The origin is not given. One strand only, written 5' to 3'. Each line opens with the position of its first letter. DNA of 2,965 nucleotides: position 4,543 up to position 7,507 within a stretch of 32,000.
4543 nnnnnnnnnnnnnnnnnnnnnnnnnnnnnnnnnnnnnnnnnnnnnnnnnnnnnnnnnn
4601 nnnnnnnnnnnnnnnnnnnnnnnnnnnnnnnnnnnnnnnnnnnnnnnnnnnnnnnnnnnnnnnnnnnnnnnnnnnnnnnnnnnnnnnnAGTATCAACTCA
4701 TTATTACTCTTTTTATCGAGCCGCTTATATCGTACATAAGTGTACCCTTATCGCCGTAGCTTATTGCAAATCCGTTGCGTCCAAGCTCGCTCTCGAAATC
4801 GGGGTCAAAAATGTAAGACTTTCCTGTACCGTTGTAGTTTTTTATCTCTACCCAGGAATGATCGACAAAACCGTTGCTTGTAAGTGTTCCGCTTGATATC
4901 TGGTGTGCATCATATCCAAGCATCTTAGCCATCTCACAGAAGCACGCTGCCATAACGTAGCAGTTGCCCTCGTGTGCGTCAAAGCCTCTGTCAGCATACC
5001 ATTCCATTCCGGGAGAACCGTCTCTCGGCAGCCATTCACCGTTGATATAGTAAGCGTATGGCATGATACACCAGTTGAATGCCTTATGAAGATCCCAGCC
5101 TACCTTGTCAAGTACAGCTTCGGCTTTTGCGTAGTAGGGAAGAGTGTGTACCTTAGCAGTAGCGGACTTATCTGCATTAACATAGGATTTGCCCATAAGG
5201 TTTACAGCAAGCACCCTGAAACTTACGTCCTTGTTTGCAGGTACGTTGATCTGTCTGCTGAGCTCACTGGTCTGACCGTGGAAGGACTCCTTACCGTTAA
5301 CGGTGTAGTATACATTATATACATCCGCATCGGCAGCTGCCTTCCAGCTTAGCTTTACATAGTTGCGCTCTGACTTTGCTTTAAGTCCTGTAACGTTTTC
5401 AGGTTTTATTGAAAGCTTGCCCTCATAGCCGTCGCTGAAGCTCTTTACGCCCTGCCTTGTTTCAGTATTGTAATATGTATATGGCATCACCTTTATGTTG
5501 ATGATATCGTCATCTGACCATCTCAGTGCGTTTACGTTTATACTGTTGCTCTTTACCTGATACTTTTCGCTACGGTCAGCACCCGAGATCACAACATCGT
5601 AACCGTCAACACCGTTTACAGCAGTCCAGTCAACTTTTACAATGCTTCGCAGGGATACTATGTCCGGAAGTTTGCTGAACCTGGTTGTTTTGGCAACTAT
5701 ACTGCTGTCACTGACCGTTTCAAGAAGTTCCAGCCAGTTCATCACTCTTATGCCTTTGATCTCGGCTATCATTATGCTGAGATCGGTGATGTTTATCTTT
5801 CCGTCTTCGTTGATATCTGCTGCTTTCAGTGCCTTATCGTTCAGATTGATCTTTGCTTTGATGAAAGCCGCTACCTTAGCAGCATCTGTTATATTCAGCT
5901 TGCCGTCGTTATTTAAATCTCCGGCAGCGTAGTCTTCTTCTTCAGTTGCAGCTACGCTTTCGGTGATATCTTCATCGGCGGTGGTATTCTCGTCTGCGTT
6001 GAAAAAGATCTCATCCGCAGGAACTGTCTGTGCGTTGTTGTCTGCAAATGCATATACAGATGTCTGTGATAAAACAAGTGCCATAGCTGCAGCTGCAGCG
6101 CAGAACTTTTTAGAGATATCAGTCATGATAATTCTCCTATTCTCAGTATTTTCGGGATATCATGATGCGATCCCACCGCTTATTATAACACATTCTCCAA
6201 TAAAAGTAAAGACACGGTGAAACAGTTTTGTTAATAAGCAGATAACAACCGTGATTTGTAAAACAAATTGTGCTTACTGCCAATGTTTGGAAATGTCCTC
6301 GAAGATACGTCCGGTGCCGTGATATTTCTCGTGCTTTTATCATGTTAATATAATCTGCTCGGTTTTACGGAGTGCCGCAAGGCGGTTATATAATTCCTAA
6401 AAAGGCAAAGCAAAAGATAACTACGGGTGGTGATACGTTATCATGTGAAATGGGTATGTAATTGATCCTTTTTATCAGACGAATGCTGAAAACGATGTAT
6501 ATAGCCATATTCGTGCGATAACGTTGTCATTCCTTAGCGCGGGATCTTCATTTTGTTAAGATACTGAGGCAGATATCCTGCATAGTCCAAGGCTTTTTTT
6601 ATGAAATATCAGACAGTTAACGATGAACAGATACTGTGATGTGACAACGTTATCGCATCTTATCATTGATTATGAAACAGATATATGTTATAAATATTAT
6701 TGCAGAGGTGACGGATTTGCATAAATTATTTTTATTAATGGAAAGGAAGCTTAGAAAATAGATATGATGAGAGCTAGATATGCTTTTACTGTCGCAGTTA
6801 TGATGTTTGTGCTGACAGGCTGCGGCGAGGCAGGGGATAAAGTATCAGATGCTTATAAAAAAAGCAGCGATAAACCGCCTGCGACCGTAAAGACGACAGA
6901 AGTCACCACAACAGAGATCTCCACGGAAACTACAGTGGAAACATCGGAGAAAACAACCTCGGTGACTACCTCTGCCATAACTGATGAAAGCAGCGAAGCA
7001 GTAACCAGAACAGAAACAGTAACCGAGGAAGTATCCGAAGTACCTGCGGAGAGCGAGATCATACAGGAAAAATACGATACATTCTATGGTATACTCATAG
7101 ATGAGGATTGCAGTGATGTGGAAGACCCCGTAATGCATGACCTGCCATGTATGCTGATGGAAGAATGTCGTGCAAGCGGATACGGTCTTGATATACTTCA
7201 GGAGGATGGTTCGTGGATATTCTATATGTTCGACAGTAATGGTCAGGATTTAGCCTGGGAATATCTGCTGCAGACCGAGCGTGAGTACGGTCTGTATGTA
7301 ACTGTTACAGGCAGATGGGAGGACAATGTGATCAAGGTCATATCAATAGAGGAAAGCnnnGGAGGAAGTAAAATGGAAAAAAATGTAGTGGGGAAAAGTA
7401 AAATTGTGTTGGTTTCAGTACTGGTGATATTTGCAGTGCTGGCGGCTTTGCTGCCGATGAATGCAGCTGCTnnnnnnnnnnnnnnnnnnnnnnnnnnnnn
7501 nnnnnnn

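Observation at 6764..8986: Surface-anchored array of three recently duplicated cupredoxin-like Cys/His/Met modules, co-transcribed with a Cys/Met/His-motif lipoprotein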

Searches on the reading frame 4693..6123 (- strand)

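Call 39: search_protein_families(library=pfam, proteins=[window:4693-6123:-], max_evalue=0.001)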
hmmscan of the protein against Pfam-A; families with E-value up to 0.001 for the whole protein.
window:4693-6123:- (476 aa): 3 families
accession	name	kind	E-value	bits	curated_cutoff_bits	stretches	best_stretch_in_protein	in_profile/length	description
PF00404.24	Dockerin_1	-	3.2e-11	43.7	22.9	1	67-122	1-56/57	Dockerin type I domain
PF01841.26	Transglut_core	-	0.00033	21.3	23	1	377-429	43-98/108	Transglutaminase-like superfamily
PF00036.39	EF-hand_1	-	0.00078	19.3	25.4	0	96-120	3-27/29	EF hand domain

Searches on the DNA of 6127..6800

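Call 84: search_rna_families(source=window, start=6127, end=6800, threshold=evalue, max_evalue=1)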
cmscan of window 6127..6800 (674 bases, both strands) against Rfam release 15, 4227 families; matches with E-value up to 1: 0.
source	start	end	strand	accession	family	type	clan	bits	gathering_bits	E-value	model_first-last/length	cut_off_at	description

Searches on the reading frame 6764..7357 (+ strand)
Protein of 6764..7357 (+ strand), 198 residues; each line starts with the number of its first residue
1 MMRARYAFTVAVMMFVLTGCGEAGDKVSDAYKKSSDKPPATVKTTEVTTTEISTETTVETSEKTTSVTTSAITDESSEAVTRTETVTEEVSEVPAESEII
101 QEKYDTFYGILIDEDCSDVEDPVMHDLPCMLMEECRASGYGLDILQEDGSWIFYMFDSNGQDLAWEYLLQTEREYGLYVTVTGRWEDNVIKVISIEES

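Call 3: search_protein_families(library=pfam, proteins=[window:6764-7357:+], max_evalue=1)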
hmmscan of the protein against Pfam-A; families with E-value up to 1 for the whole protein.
window:6764-7357:+ (198 aa): 3 families
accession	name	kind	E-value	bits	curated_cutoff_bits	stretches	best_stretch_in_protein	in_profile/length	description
PF00185.30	OTCace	-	0.02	15.4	29.4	1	57-136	44-128/157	Aspartate/ornithine carbamoyltransferase, Asp/Orn binding domain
PF21827.1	New_glue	-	0.043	14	31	1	2-84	1-75/94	New glue protein family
PF25616.1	PhiKZ_gp35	-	0.072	12.6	35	1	42-101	37-95/271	Bacteriophage PhiKZ capsid decoration protein gp35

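Call 4: search_protein_families(library=ncbifam, proteins=[window:6764-7357:+], max_evalue=1)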
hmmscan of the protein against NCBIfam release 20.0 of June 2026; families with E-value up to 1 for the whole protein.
window:6764-7357:+ (198 aa): 5 families
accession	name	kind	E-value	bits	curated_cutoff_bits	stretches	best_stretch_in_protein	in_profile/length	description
NF041193.1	lipo_SP0191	subfamily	0.0024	17.9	75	1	7-88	5-73/190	SP0191 family lipoprotein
TIGR02898.1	spore_YhcN_YlaJ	subfamily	0.015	15.7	99.75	1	9-86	4-69/158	YhcN/YlaJ family sporulation lipoprotein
NF041057.1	Rcas_1661_fam_Se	equivalog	0.058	12.9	190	1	10-84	2-70/247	Rcas_1661 family thioredoxin-like (seleno)lipoprotein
NF047847.2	SS_mature_LptM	equivalog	0.48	10.6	27.7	1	2-21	2-21/31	LPS translocon maturation chaperone LptM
NF006361.0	PRK08581.1-3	equivalog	0.91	7.8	839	0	38-99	35-97/652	amidase domain-containing protein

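Call 13: find_homologous_proteins(query=window:6764-7357:+)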
Query window:6764-7357:+ (198 aa): 86 proteins with E <= 0.001 among 186 candidates.
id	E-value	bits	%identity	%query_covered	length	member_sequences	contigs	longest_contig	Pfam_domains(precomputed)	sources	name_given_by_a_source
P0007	2.0e-123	427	100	100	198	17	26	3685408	-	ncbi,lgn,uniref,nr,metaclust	ncbi:hypothetical protein [Ruminococcus albus]|uniref:Uncharacterized protein n=1 Tax=Ruminococcus a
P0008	2.6e-60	221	55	99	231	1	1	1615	-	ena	-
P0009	1.6e-59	219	58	99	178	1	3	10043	-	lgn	-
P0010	5.6e-59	217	51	99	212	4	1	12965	-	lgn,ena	-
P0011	9.5e-59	216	59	99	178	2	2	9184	-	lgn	-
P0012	1.5e-58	216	57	99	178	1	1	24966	-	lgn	-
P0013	3.5e-56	208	52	91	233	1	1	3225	-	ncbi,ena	-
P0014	5.8e-56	207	46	99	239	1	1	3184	-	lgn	-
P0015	7.1e-56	207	47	99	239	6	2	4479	-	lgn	-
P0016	2.4e-54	202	52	99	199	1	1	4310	-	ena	-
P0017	8.3e-54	200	53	90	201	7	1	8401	-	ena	-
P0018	1.3e-52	196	48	99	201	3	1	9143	-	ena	-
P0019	1.4e-52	196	43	99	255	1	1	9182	-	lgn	-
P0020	1.4e-51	193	53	99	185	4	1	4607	-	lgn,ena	-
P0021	8.4e-51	190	49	96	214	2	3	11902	-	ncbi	-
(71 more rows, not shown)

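Call 14: find_encoding_contigs(protein=P0007, flank=6000, max_places=6)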
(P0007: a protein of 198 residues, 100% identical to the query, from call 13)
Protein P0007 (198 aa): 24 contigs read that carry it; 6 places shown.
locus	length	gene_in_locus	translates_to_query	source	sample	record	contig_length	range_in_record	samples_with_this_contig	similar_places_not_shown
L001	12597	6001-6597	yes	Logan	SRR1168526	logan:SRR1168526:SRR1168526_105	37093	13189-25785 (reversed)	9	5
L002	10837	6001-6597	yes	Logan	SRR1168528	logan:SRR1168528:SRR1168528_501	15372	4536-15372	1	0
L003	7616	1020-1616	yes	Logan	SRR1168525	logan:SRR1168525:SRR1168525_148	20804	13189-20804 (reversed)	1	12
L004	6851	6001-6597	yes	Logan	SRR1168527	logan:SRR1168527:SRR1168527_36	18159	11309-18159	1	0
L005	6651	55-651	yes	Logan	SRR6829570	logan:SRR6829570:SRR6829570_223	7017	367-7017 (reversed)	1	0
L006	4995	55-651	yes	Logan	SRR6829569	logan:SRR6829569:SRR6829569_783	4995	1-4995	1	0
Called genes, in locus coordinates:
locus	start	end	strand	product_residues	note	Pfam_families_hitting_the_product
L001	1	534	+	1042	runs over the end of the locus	PF04898:Glu_syn_central, PF01645:Glu_synthase, PF01493:GXGXG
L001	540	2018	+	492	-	PF14691:Fer4_20, PF00070:Pyr_redox (weak), PF01266:DAO (weak), PF01946:Thi4 (faint), PF07992:Pyr_redox_2, PF12831:FAD_oxidored (weak), PF01593:Amino_oxidase (weak), PF13450:NAD_binding_8, +2 more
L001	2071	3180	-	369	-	PF01757:Acyl_transf_3, PF04235:DUF418 (weak)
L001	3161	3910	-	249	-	-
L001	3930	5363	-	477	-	PF00404:Dockerin_1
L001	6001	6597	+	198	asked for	-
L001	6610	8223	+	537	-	PF05938:Self-incomp_S1 (faint)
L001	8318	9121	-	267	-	PF10021:PARG_cat_microb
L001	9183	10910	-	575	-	PF08495:FIST, PF10442:FIST_C, PF00990:GGDEF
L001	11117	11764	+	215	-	-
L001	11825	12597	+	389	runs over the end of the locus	PF19583:ODP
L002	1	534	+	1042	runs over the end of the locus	PF04898:Glu_syn_central, PF01645:Glu_synthase, PF01493:GXGXG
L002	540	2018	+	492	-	PF14691:Fer4_20, PF00070:Pyr_redox (weak), PF01266:DAO (weak), PF01946:Thi4 (faint), PF07992:Pyr_redox_2, PF12831:FAD_oxidored (weak), PF01593:Amino_oxidase (weak), PF13450:NAD_binding_8, +2 more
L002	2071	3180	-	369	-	PF01757:Acyl_transf_3, PF04235:DUF418 (weak)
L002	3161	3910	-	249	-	-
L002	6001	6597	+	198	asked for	-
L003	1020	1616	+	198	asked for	-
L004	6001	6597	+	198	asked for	-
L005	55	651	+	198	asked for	-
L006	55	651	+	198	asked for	-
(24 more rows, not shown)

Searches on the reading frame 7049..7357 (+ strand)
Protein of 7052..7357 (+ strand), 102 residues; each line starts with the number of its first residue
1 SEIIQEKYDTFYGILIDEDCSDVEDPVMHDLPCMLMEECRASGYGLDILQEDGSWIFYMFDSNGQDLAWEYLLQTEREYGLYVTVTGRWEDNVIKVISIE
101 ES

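Call 5: search_protein_families(library=pfam, proteins=[window:7052-7357:+], max_evalue=10)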
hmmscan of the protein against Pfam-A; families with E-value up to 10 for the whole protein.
seq(102 aa): 0 families

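Call 53: predict_structure(alignment_id=A4)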
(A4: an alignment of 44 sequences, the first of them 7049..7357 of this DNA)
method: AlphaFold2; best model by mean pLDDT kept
length: 103 residues; sequences in the alignment: 44
mean_pLDDT: 90.4   pTM: 0.81
mean pLDDT of the five models: 90.4, 90.3, 88.9, 88.2, 77.6
residues with pLDDT >= 90: 81; 70-90: 15; 50-70: 2; < 50: 5
segments of 3 or more residues with pLDDT < 50: 1-5
pLDDT, mean of each block of 10 residues (from residue 1): 59 95 83 92 95 94 98 95 96 96 93
secondary structure, 60 per line:
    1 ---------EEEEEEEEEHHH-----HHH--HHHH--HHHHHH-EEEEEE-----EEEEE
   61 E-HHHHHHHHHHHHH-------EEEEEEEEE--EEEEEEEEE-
elements in order: E10-18 H32-35 H38-43 E45-50 E56-61 H63-75 E83-91 E94-102

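Call 56: search_solved_structures(query=A4, max_evalue=10, show_alignments=2)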
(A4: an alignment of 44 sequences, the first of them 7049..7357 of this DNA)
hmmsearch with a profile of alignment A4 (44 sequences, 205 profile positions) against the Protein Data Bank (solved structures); distinct sequences matched with E-value up to 10: 6.
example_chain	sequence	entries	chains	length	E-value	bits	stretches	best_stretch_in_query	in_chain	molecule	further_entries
2qgm_A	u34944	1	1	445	0.18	14.7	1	1-56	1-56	Succinoglycan biosynthesis protein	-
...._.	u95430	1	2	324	0.36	13.8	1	1-47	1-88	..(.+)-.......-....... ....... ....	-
5joq_A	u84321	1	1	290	0.44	13.5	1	3-47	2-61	Lmo2184 protein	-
6h3i_B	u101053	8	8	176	0.5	13.3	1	4-88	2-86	Peptidyl-prolyl cis-trans isomerase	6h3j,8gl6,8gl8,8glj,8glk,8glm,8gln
28lk_A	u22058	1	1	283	0.93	12.4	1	2-64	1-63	complement-inhibiting protein ChiB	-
4v33_A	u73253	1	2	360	6.9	9.6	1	3-96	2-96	POLYSACCHARIDE DEACETYLASE-LIKE PROTEIN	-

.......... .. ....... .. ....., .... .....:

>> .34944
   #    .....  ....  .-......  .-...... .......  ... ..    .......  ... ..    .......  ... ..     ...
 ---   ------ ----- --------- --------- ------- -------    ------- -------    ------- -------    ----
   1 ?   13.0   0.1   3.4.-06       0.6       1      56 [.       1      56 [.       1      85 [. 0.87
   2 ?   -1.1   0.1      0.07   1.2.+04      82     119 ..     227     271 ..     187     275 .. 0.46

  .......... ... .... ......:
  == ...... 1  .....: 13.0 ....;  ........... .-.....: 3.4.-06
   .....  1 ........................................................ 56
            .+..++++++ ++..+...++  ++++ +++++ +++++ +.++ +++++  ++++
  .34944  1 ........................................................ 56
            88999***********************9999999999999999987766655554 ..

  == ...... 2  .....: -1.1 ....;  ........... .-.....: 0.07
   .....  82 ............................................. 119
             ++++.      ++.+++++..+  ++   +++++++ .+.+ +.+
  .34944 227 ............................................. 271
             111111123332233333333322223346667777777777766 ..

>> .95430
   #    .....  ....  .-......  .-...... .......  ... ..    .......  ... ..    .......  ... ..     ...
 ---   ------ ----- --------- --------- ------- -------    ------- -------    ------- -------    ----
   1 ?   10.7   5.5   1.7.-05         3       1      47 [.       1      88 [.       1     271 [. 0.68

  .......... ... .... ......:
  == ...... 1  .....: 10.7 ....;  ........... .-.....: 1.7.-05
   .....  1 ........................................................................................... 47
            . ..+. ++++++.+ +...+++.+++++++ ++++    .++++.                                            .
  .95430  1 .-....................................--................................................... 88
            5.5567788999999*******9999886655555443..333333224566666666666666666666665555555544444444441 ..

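Call 58: fold_search(model_id=the predicted structure, library=pdb)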
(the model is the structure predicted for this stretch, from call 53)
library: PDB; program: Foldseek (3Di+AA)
matches with E <= 10: 315; with E <= 0.001: 0
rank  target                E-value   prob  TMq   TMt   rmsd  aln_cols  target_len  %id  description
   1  3afq_A                3.5e-02  0.92  0.45  0.44   7.2       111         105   17  Crystal structure of the single-stranded DNA binding protein from Mycobacterium leprae (Form II) (released 2010-10-06)
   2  8bbz_BBB              6.5e-02  0.89  0.40  0.49   5.1       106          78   14  Crystal Structure of SilF (apo form) (released 2023-10-25)
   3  9hcj_R0               8.3e-02  0.77  0.37  0.03   6.2        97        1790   12  D. discoideum nuclear pore complex (released 2024-12-25)
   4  8uzt_B                8.8e-02  0.69  0.42  0.43   7.6       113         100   12  Mitochondrial single-stranded binding protein bound to DNA (released 2024-08-21)
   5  8bhu_BBB              1.1e-01  0.84  0.40  0.48   4.7       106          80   12  Crystal Structure of SilF (Ag(I) form (released 2023-11-15)
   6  8bbz_AAA              1.2e-01  0.82  0.40  0.49   5.2       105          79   13  Crystal Structure of SilF (apo form) (released 2023-10-25)
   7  8bhu_CCC              1.2e-01  0.72  0.38  0.46   5.6       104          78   13  Crystal Structure of SilF (Ag(I) form (released 2023-11-15)
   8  6cqo_B                1.2e-01  0.21  0.30  0.31   8.1       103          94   13  Crystal Structure of mitochondrial single-stranded DNA binding proteins from S. cerevisiae (SeMet Labeled), Rim1 (Form (released 2018-05-30)
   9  6cqk_C                1.4e-01  0.47  0.39  0.43   7.0       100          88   11  Crystal Structure of mitochondrial single-stranded DNA binding proteins from S. cerevisiae, Rim1 (Form1) (released 2018-05-30)
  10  4gs3                  1.4e-01  0.75  0.43  0.48   7.9       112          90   12  Dimeric structure of the N-terminal domain of PriB protein from Thermoanaerobacter tencongensis solved ab initio (released 2012-09-19)
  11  6rup_B                1.5e-01  0.66  0.46  0.44   7.9       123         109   13  Human mitochondrial single-stranded DNA binding protein, SSBP1, at 2.1 A resolution - elucidated sequence (released 2019-10-09)
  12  4joi_B                1.5e-01  0.54  0.38  0.30   8.0       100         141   14  Crystal structure of the human telomeric Stn1-Ten1 complex (released 2013-05-29)
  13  8bhu_FFF              1.6e-01  0.72  0.38  0.47   5.0       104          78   13  Crystal Structure of SilF (Ag(I) form (released 2023-11-15)
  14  6cqm_B                1.6e-01  0.21  0.31  0.33   8.2       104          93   13  Crystal Structure of mitochondrial single-stranded DNA binding proteins from S. cerevisiae, Rim1 (Form2) (released 2018-05-30)
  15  5odn_F                1.6e-01  0.15  0.28  0.28  11.1       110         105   16  Salinibacter ruber Single-Strand Binding protein (released 2018-08-01)
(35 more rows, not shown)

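Call 73: find_homologous_proteins(query=A6, max_evalue=0.001)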
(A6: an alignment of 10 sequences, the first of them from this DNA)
Query A6 (10 sequences) (94 aa, profile of the alignment): 18 proteins with E <= 0.001 among 186 candidates.
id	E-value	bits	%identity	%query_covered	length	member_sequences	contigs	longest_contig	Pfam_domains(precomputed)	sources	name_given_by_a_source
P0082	2.4e-34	135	69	100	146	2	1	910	-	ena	-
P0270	8.6e-33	130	29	89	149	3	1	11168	-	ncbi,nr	ncbi:MAG: hypothetical protein LBP73_05585, partial [Clostridiales Family XIII bacterium]|nr:hypothe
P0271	7.2e-32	127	60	100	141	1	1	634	-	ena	-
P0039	5.5e-31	124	72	100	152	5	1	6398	-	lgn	-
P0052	1.7e-30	123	68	98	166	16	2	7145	-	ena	-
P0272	6.5e-30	121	65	97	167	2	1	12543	-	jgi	-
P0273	1.5e-29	120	63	99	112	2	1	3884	-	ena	-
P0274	1.4e-28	117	64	98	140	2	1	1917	-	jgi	jgi:flagellar basal body L-ring protein FlgH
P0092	1.8e-15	75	76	53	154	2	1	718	-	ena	-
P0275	1.9e-14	71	28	39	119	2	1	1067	-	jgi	jgi:hypothetical protein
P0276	3.2e-12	64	31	31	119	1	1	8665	-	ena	-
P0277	4.7e-12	64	41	36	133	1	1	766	-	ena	-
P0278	5.4e-7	47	31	95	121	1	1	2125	-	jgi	-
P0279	7.6e-7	47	31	96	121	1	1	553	-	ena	-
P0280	1.3e-6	46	29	95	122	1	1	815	-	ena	-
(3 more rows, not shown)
